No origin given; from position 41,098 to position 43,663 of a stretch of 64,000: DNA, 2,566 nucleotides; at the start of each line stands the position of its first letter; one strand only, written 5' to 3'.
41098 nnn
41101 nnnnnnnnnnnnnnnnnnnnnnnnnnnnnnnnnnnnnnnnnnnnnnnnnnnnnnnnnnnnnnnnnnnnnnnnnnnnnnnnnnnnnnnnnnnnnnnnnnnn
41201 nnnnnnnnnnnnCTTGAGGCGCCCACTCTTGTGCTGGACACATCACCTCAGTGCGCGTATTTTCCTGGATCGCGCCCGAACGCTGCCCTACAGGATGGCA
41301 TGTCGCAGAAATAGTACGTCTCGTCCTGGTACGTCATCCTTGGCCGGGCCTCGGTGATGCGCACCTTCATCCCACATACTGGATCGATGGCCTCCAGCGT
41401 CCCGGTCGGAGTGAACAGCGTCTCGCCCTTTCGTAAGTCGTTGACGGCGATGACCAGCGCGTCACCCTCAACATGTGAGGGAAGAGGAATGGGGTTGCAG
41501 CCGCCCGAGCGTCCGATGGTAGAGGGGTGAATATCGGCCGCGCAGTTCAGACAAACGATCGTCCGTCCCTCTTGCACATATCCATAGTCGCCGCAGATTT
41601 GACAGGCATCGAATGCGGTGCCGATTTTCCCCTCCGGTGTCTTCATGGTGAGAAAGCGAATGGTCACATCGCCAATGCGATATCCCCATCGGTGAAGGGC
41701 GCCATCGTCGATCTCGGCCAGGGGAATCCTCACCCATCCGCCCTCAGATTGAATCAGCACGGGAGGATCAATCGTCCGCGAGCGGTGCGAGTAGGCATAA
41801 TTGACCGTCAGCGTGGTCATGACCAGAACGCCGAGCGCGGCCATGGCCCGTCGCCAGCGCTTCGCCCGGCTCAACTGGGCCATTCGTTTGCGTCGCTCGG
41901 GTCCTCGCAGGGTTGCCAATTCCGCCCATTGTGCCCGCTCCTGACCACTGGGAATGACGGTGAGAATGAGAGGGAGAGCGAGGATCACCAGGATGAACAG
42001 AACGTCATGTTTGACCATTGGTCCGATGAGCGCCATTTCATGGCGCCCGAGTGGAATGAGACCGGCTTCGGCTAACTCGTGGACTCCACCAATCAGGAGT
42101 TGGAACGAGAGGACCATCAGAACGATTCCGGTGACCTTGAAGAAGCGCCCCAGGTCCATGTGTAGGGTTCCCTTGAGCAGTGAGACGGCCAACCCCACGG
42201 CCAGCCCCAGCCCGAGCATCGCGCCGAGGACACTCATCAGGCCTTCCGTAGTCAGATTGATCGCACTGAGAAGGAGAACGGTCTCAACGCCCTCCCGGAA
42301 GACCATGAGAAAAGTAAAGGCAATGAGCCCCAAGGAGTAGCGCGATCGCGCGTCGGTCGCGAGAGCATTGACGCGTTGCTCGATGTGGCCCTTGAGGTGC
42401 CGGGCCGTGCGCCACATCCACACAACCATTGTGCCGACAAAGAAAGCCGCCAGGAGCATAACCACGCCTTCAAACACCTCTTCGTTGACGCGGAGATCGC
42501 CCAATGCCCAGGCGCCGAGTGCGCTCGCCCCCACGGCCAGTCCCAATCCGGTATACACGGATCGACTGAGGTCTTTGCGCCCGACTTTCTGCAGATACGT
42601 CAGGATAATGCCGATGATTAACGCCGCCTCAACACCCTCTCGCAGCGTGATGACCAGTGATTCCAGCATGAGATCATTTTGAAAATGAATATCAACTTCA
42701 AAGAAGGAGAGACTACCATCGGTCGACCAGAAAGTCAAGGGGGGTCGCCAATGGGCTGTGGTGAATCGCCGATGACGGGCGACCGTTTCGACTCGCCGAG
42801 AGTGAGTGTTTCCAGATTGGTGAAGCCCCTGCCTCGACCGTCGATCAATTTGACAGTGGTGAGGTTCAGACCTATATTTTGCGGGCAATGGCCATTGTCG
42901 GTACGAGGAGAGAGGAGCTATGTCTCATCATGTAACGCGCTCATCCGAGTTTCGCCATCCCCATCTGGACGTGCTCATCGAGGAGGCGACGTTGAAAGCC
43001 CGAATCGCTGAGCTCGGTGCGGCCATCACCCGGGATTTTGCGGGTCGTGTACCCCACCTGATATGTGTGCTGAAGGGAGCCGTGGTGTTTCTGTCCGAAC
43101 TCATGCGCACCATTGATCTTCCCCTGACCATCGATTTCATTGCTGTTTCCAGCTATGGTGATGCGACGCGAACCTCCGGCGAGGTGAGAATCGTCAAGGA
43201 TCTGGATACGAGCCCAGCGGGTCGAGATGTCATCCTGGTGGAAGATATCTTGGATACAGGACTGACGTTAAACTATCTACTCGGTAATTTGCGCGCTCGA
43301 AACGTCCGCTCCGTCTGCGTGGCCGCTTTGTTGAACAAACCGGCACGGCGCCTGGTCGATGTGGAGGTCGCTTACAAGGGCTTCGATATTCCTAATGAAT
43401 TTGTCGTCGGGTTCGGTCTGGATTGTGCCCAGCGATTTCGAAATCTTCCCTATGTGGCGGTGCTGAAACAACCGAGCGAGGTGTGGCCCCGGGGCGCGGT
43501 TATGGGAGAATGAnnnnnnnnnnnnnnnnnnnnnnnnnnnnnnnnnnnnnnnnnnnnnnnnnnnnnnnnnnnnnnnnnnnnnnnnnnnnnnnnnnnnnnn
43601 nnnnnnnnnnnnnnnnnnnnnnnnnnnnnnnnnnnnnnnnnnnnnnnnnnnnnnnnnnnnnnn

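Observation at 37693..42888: Ftr1-type iron uptake operon whose ABC ATPase is fused to a complete DtxR-like metal-sensor domain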

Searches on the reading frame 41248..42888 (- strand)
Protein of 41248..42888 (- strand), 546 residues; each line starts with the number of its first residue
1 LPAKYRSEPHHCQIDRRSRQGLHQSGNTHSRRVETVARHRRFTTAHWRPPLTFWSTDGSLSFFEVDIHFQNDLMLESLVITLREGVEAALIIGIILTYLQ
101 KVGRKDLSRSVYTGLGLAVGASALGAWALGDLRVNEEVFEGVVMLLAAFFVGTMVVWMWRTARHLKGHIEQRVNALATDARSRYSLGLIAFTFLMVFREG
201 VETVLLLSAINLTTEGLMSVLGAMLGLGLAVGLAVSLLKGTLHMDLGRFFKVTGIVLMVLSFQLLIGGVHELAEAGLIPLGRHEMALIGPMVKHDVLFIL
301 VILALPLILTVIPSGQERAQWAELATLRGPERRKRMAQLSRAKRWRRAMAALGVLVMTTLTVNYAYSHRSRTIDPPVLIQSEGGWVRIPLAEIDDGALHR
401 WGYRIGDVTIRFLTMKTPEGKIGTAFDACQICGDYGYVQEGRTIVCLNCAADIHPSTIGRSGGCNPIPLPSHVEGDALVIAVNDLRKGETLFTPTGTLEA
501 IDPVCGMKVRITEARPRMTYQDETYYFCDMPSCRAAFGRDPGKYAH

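Call 3: search_protein_families(library=pfam, proteins=[window:41248-42888:-], max_evalue=0.1)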
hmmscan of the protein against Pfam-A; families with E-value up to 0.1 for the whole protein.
window:41248-42888:- (546 aa): 3 families
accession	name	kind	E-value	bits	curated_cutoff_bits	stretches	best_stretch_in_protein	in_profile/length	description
PF03239.20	FTR1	-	6.6e-38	131.1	25.3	1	74-281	1-218/284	Iron permease FTR1 family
PF10080.14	FtrD-like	-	5.2e-28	97.6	26.3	1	393-492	1-101/101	Membrane iron-sulfur containing protein FtrD-like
PF04945.19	YHS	-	1.4e-06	28.6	30.3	1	501-546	2-45/47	YHS domain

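Call 4: search_protein_families(library=ncbifam, proteins=[window:41248-42888:-], max_evalue=0.01)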
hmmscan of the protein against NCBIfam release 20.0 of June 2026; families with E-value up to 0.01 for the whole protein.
window:41248-42888:- (546 aa): 2 families
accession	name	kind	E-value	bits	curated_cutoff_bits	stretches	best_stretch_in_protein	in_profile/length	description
NF041756.1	EfeU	equivalog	7.7e-45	153.5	255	1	79-301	2-226/257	iron uptake transporter permease EfeU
TIGR00145.1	TIGR00145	subfamily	3.6e-40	138.3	303.8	1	74-282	4-214/282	EfeU/Ftr1 family ferrous iron transporter subunit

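Call 41: search_dna_similar(query=window:41248-42669:-, collection=plasmids, mode=protein, max_rows=15, max_evalue=0.00001)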
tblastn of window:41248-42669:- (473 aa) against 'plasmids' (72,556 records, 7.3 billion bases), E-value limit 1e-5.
Records with a match: 911; places in all: 1755; records where one place covers at least 80% of the query: 0.
Best place of each record, by identity: <60% 911.
By first word of the organism name: Escherichia 813; Klebsiella 23; Phyllobacterium 5; Thioclava 5; Xanthomonas 5; Salmonella 5; Shigella 5; Pseudochrobactrum 4; Pseudoalteromonas 3; Paracoccus 2; and 35 more.
By predicted mobility (MOB-suite, as given by PLSDB): conjugative 709; mobilizable 112; non-mobilizable 90.
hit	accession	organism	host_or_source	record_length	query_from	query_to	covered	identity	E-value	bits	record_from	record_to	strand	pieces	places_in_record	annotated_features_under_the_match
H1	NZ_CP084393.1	Pseudochrobactrum sp. XF203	pure culture,Dongxiang wild rice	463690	1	290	61%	31.1%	1e-16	91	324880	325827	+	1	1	efeU: iron uptake transporter permease EfeU | efeO: iron uptake system protein EfeO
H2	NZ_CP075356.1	Pseudochrobactrum algeriensis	Bos taurus,cell culture,lymph nodes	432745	1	290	61%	31.1%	2e-16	90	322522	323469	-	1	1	efeU: iron uptake transporter permease EfeU | efeO: iron uptake system protein EfeO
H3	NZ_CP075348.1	Pseudochrobactrum algeriensis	Bos taurus,cell culture,lymph nodes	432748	1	290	61%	31.1%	2e-16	90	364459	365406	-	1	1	efeU: iron uptake transporter permease EfeU | efeO: iron uptake system protein EfeO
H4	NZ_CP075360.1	Pseudochrobactrum algeriensis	Bos taurus,cell culture,lymph nodes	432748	1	290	61%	31.1%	2e-16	90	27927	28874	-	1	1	efeU: iron uptake transporter permease EfeU | efeO: iron uptake system protein EfeO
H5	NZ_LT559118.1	Nonomuraea gerenzanensis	-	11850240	1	249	53%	33.2%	6e-13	79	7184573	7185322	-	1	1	none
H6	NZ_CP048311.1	Escherichia coli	cell culture,environment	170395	174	454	59%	28.1%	8e-24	112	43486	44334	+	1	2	Fe-S-containing protein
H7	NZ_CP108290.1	Kitasatospora sp. NBC_00039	-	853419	6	214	44%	37.2%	1e-16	91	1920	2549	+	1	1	efeU: iron uptake transporter permease EfeU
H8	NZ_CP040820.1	Paroceanicella profunda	Cell culture,Deep seawater from Mariana ...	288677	1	213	45%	36.2%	5e-12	76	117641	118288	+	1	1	efeU: iron uptake transporter permease EfeU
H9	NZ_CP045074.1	Paracoccus kondratievae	genome assembly,the fermentation ...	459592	1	204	43%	37.8%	5e-19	98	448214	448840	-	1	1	efeU: iron uptake transporter permease EfeU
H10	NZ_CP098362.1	Paracoccus sp. TOH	cell cuture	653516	1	204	43%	37.3%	5e-18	95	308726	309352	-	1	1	efeU: iron uptake transporter permease EfeU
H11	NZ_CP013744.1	Streptomyces sp. CdTB01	soil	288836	2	206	43%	36.5%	5e-15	86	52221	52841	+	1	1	efeU: iron uptake transporter permease EfeU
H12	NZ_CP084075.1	Fusobacterium vincentii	-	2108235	169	423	54%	29.1%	3e-24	114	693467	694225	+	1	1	none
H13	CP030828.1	Neorhizobium sp. NCHU2750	Rosa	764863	1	204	43%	36.4%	9e-14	82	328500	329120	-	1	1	iron ABC transporter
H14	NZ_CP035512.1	Haematobacter massiliensis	single cell,human skin swab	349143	1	204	43%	35.9%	5e-10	70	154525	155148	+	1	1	efeU: iron uptake transporter permease EfeU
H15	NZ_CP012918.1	Azospirillum brasilense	Digitaria eriantha,microbe,root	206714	1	235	50%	31.1%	3e-9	67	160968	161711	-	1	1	FTR1 family protein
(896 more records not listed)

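Call 42: get_annotated_region(hit=H6, flank=6000)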
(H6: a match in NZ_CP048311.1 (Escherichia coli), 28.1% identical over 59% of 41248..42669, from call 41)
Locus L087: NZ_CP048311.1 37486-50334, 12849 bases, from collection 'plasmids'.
description: Escherichia coli strain 32-4 plasmid p32-4_A, complete sequence
organism: Escherichia coli (NCBI taxid 562)
taxonomy: Bacteria; Pseudomonadota; Gammaproteobacteria; Enterobacterales; Enterobacteriaceae; Escherichia; Escherichia coli
host: -; source: cell culture,environment; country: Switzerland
typing (MOB-suite, as given by PLSDB): conjugative; replicon IncFIA,IncFIA,IncFIB,IncFIC; relaxase MOBF; mating-pair formation MPF_F
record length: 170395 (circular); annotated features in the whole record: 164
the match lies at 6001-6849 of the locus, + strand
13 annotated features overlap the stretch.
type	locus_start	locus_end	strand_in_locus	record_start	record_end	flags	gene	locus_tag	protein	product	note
CDS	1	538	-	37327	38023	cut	-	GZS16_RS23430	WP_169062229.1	IS1 family transposase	-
CDS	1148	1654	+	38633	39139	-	-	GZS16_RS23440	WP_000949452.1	protein disulfide oxidoreductase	-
CDS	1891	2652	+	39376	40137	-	-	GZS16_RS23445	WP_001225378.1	Na(+)-translocating NADH-quinone reductase subunit C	-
CDS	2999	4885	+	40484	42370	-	-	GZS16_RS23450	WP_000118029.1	FTR1 family protein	GO:0034755 - iron ion transmembrane transport [Evidence IEA]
CDS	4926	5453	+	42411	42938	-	-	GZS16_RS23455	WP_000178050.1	iron transporter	-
CDS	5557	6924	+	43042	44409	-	-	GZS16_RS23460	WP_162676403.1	Fe-S-containing protein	-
CDS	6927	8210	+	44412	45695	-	-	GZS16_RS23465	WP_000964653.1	ABC transporter permease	-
CDS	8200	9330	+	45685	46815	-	-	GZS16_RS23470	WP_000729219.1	FtsX-like permease family protein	-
CDS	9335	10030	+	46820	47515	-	-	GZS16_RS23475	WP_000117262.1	ABC transporter ATP-binding protein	-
CDS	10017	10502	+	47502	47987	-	-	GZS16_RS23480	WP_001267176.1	TlpA disulfide reductase family protein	-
CDS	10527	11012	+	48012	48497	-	-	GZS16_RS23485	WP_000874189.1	hypothetical protein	-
CDS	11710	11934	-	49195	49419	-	-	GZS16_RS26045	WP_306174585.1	hypothetical protein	-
CDS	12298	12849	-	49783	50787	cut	-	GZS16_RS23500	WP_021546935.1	IS110-like element IS4321 family transposase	GO:0006313 - DNA transposition [Evidence IEA]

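Call 45: search_protein_families(library=pfam, proteins=[L087:5557-6924:+, L087:2999-4885:+, L087:6927-8210:+, L087:8200-9330:+, L087:9335-10030:+], max_evalue=0.001)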
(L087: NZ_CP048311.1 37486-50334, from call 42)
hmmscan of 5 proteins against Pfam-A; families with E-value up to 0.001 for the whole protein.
L087:5557-6924:+ (455 aa): 2 families
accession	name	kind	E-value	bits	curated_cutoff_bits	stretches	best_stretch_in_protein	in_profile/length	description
PF10080.14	FtrD-like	-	2.4e-28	98.7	26.3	1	293-396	1-101/101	Membrane iron-sulfur containing protein FtrD-like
PF04945.19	YHS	-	6.1e-17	61.8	30.3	1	404-450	1-46/47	YHS domain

L087:2999-4885:+ (628 aa): 1 family
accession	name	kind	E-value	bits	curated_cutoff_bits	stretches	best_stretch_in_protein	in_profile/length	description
PF03239.20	FTR1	-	7.9e-50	170.2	25.3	2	139-488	2-247/284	Iron permease FTR1 family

L087:6927-8210:+ (427 aa): 2 families
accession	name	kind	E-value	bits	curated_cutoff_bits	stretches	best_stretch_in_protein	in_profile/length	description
PF02687.27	FtsX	-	6.6e-22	78.3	25.5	1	306-420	2-120/120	FtsX-like permease C-terminal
PF12704.14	MacB_PCD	-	3.1e-09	37.9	27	1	18-232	2-189/207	MacB-like periplasmic core domain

L087:8200-9330:+ (376 aa): 2 families
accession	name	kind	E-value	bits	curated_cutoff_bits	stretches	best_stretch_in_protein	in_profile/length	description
PF02687.27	FtsX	-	4.2e-18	66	25.5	1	255-369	2-120/120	FtsX-like permease C-terminal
PF12704.14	MacB_PCD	-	2.4e-10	41.5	27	1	28-199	6-181/207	MacB-like periplasmic core domain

L087:9335-10030:+ (231 aa): 5 families
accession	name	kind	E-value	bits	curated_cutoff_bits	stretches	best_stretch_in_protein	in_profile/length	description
PF00005.33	ABC_tran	-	2.6e-36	125.7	25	1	26-171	1-136/137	ABC transporter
PF02463.25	SMC_N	-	3.3e-07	30.4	40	1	36-217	24-213/220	RecF/RecN/SMC N terminal domain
PF13304.12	AAA_21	-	9.4e-07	29.6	27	0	129-205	223-302/304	AAA domain, putative AbiEii toxin, Type IV TA system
PF13191.12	AAA_16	-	1.6e-05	25.9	32.6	1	22-195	8-164/167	AAA ATPase domain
PF13521.12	AAA_28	-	9.4e-05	23.1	27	0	39-57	2-20/164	AAA domain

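Call 80: find_homologous_proteins(query=window:41248-42669:-, max_evalue=1e-10)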
Query window:41248-42669:- (473 aa): 4754 proteins with E <= 1e-10 among 8000 candidates; the best 120 are listed.
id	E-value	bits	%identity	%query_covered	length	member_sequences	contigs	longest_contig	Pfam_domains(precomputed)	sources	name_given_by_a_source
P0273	0.0e+0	1056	100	100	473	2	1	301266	PF03239.21,PF04945.20,PF10080.15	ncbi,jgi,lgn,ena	-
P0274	7.1e-270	914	86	100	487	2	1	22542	PF03239.21,PF04945.20,PF10080.15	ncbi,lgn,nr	ncbi:MAG: DUF2318 domain-containing protein [Acidobacteria bacterium]|nr:MAG: DUF2318 domain-contain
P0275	1.9e-206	705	66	100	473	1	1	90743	PF03239.21,PF04945.20,PF10080.15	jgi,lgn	jgi:FTR1 family protein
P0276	4.2e-205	700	66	100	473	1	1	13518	PF03239.21,PF04945.20,PF10080.15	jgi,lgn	jgi:FTR1 family protein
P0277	3.9e-201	687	65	100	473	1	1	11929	PF03239.21,PF04945.20,PF10080.15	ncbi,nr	ncbi:MAG: DUF2318 domain-containing protein [Acidobacteria bacterium]|nr:DUF2318 domain-containing p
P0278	1.0e-200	686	64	100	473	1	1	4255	PF03239.21,PF04945.20,PF10080.15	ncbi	-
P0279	2.2e-199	681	65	100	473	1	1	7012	PF03239.21,PF04945.20,PF10080.15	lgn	-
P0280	2.0e-195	668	62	100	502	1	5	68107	PF03239.21,PF04945.20,PF10080.15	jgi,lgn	jgi:FTR1 family protein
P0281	5.4e-194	664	63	100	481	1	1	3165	PF03239.21,PF04945.20,PF10080.15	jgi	jgi:FTR1 family protein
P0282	8.2e-191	653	61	100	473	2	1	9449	PF03239.21,PF04945.20,PF10080.15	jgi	jgi:FTR1 family protein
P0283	2.0e-188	645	60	100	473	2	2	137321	PF03239.21,PF04945.20,PF10080.15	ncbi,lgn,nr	ncbi:MAG: Fe-S-containing protein [Acidobacteriota bacterium]|nr:Fe-S-containing protein [Blastocate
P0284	3.8e-187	641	59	100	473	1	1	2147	PF03239.21,PF04945.20,PF10080.15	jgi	jgi:FTR1 family protein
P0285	1.3e-184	633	58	100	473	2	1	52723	PF03239.21,PF04945.20,PF10080.15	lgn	-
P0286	2.1e-155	536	53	100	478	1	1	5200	PF03239.21,PF04945.20,PF10080.15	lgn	-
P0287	1.0e-153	531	66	74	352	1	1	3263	PF03239.21,PF04945.20,PF10080.15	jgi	-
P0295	7.2e-137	475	46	100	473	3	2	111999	PF03239.21,PF04945.20,PF10080.15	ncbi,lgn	-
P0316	2.5e-128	447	47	100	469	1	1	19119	PF03239.21,PF04945.20,PF10080.15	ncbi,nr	ncbi:MAG: DUF2318 domain-containing protein [Planctomycetes bacterium]|nr:DUF2318 domain-containing 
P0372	7.3e-123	429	46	100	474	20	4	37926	PF03239.21,PF04945.20,PF10080.15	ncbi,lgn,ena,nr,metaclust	ncbi:MAG: hypothetical protein ABS95_00080 [Verrucomicrobia bacterium SCN 57-15]|nr:MAG: hypothetica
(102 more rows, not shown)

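Call 81: find_encoding_contigs(protein=P0316, flank=7000, max_places=1)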
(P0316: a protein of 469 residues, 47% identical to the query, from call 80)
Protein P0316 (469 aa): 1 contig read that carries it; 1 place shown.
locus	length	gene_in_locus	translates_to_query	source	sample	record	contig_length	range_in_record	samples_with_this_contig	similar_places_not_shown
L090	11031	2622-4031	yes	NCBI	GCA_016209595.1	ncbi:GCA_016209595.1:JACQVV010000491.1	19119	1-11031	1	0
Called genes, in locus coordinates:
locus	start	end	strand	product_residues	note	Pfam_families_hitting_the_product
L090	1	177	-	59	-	?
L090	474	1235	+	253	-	-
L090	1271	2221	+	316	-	PF05685:Uma2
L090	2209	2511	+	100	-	-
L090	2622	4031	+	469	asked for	PF03239:FTR1, PF10080:FtrD-like, PF04945:YHS (weak)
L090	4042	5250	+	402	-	PF12704:MacB_PCD, PF02687:FtsX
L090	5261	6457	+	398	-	PF02687:FtsX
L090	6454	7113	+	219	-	PF02463:SMC_N (faint), PF00005:ABC_tran, PF13304:AAA_21 (faint)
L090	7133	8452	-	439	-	-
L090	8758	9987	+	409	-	PF13646:HEAT_2 (faint)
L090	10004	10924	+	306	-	PF01551:Peptidase_M23, PF08239:SH3_3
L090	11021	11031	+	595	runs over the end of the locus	PF07969:Amidohydro_3, PF01979:Amidohydro_1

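Call 82: find_encoding_contigs(protein=P0372, flank=7000, max_places=1)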
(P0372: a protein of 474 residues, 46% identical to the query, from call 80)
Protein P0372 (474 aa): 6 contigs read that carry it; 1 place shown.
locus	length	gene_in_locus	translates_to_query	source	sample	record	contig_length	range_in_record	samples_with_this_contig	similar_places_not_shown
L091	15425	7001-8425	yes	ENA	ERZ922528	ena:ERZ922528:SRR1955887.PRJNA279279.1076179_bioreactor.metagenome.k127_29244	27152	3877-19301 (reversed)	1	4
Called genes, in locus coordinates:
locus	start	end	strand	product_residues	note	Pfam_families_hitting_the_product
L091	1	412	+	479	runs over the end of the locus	-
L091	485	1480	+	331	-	-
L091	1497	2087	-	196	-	-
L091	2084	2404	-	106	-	-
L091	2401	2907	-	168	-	-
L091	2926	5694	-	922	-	PF02463:SMC_N, PF13175:AAA_15 (weak), PF13304:AAA_21 (weak), PF13476:AAA_23, PF13514:AAA_27 (weak)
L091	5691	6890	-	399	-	PF00149:Metallophos (weak)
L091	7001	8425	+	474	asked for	PF03239:FTR1, PF10080:FtrD-like, PF04945:YHS (weak)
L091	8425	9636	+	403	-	PF12704:MacB_PCD, PF02687:FtsX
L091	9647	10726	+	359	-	PF12704:MacB_PCD (weak), PF02687:FtsX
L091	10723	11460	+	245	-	PF02463:SMC_N (faint), PF00005:ABC_tran, PF13304:AAA_21 (weak)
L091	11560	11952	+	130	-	PF03625:DUF302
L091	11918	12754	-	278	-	-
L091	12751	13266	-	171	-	-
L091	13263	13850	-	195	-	-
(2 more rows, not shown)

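Call 83: find_encoding_contigs(protein=P0295, flank=7000, max_places=1)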
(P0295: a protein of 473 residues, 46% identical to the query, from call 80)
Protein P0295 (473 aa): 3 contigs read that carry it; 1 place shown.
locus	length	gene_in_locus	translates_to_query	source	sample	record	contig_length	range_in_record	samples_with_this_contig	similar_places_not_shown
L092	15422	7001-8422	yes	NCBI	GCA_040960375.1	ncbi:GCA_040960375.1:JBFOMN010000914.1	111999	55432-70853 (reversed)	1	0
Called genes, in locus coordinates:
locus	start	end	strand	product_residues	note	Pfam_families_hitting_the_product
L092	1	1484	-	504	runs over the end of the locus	PF01590:GAF (weak), PF13185:GAF_2, PF13492:GAF_3, PF01590:GAF, PF13185:GAF_2, PF13492:GAF_3, PF00990:GGDEF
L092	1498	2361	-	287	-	PF08668:HDOD, PF01966:HD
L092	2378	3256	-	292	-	PF00574:CLP_protease (faint), PF01343:Peptidase_S49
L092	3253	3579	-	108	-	PF04025:RemA-like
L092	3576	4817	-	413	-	PF00579:tRNA-synt_1b, PF22421:SYY_C-terminal (weak), PF01479:S4 (weak)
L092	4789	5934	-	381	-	PF13177:DNA_pol3_delta2 (faint), PF06144:DNA_pol3_delta (weak), PF21694:DNA_pol3_delta_C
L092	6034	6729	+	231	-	PF13411:MerR_1 (weak), PF02915:Rubrerythrin (weak)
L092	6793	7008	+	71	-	-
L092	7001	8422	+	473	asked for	PF03239:FTR1, PF10080:FtrD-like, PF04945:YHS (weak)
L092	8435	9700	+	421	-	PF02687:FtsX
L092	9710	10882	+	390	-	PF02687:FtsX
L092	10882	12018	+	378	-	PF00005:ABC_tran, PF02742:Fe_dep_repr_C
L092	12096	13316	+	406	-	PF04966:OprB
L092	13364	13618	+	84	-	-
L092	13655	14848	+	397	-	-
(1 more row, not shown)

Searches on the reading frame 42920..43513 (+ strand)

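Call 75: search_protein_families(library=pfam, proteins=[window:42920-43513:+], max_evalue=0.001)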
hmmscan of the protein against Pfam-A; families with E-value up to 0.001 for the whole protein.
window:42920-43513:+ (197 aa): 1 family
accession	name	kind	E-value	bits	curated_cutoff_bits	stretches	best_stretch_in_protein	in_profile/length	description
PF00156.33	Pribosyltran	-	8.3e-27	93.9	26.3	1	25-168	11-156/158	Phosphoribosyl transferase domain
